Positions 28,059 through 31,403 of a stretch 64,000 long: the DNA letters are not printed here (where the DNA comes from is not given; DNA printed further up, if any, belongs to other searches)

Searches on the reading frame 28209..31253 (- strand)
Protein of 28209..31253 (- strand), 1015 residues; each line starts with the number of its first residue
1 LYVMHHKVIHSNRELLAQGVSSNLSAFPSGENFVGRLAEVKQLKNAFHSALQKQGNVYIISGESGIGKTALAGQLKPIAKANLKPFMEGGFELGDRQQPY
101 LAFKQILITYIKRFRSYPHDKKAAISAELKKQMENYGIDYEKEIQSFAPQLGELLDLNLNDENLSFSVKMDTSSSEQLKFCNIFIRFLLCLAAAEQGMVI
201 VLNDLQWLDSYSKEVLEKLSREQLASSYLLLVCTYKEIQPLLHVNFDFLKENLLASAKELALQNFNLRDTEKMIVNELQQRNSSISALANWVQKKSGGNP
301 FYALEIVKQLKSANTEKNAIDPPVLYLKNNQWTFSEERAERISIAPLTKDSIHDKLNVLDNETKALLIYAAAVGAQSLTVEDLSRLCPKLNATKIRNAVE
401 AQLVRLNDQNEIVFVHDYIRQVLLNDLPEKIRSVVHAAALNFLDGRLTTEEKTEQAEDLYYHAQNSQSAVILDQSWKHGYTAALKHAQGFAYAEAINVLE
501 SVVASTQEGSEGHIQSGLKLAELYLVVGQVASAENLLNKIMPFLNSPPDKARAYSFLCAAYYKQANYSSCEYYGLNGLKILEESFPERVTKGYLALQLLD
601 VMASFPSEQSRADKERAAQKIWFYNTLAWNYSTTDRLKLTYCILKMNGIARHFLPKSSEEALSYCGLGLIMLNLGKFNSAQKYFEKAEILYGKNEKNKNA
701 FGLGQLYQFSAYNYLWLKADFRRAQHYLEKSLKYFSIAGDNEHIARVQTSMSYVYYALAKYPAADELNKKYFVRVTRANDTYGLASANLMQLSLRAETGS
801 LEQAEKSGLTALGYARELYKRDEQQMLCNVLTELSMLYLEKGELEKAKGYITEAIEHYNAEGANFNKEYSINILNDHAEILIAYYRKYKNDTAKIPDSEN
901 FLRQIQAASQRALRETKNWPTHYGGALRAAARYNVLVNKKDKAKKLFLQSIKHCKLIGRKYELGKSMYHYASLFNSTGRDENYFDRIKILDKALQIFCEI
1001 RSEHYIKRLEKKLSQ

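Call 45: search_protein_families(library=pfam, proteins=[window:28209-31253:-], max_evalue=0.001)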
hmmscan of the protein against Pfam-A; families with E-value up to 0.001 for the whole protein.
window:28209-31253:- (1015 aa): 6 families
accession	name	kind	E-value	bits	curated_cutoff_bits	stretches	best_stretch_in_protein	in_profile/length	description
PF13191.12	AAA_16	-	2.6e-20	74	32.6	1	32-232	1-167/167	AAA ATPase domain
PF13424.12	TPR_12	-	3.3e-06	27.6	30.1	0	717-770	15-70/77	Tetratricopeptide repeat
PF17874.7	TPR_MalT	-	2.9e-05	24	45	1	738-856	31-150/336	MalT-like TPR region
PF14559.12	TPR_19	-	0.00015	22.5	25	0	491-541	6-52/68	Tetratricopeptide repeat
PF07719.23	TPR_2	-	0.00036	20.9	27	0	662-692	2-32/34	Tetratricopeptide repeat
PF22860.2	DUF7017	-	0.00084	19.8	27.5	0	804-869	47-112/141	Domain of unknown function (DUF7017)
